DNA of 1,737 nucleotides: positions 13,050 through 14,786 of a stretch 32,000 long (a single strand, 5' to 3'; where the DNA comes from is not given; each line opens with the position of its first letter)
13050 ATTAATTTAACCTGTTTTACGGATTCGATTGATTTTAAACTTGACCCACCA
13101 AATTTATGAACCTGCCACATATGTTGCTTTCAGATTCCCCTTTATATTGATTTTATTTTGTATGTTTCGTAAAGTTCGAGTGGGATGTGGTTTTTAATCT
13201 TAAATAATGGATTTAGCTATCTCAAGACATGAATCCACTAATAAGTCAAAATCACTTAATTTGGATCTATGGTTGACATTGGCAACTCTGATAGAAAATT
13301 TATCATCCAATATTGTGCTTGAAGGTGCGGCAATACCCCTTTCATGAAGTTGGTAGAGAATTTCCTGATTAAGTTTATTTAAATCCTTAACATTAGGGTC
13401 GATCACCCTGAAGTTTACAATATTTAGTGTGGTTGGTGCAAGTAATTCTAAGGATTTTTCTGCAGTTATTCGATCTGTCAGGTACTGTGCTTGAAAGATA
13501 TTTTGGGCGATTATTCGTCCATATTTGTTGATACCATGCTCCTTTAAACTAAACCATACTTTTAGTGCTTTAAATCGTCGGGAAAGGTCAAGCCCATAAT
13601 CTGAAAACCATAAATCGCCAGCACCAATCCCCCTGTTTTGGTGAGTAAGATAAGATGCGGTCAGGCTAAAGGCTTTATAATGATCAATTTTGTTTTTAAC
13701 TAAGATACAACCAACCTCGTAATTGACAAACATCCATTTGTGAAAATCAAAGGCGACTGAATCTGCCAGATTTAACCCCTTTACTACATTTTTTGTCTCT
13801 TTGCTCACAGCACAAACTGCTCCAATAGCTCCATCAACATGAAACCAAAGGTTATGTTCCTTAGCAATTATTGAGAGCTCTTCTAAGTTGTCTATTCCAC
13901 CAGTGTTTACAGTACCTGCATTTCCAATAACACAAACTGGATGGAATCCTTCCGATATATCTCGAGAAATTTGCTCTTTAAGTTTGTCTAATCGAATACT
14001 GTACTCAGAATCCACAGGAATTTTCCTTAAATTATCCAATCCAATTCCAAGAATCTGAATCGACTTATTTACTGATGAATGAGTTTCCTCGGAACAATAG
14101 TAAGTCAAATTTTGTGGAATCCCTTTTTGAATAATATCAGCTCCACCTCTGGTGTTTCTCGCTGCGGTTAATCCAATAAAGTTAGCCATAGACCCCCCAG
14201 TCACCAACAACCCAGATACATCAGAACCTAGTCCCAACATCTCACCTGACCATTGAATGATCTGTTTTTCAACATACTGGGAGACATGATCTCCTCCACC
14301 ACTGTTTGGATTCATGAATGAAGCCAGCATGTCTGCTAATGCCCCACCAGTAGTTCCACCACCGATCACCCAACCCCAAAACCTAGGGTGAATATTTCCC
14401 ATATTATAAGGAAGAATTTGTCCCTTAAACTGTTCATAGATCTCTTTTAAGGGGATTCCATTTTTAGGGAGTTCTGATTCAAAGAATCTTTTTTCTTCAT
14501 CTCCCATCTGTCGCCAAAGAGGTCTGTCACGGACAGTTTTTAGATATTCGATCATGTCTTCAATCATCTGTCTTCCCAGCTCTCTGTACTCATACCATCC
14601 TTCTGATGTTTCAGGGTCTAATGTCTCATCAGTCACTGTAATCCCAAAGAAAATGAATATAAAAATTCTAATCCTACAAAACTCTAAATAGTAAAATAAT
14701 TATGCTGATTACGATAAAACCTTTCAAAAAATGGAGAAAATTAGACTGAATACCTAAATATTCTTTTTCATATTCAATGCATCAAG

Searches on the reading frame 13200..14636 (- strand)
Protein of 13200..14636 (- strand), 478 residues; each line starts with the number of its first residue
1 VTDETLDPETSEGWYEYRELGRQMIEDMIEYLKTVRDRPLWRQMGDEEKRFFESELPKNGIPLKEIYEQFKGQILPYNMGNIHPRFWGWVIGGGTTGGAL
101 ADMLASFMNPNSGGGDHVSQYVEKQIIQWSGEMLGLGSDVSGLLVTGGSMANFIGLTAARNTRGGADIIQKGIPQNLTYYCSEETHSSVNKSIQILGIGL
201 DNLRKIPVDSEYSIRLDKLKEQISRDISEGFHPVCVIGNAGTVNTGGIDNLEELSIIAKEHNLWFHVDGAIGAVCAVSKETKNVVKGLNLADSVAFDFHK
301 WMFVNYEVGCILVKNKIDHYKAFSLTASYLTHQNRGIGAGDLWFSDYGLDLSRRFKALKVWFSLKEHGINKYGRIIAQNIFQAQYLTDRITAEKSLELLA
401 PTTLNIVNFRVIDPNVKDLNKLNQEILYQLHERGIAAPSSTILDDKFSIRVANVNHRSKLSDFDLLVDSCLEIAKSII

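Call 10: search_protein_families(library=pfam, proteins=[window:13200-14636:-], max_evalue=0.001)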
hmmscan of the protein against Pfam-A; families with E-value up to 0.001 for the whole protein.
window:13200-14636:- (478 aa): 2 families
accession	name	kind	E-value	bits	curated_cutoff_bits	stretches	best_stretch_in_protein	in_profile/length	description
PF00282.25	Pyridoxal_deC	-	1.5e-59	202.1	27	1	48-411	4-374/375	Pyridoxal-dependent decarboxylase conserved domain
PF01212.27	Beta_elim_lyase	-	2.8e-07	30.6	27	1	142-388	50-228/288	Beta-eliminating lyase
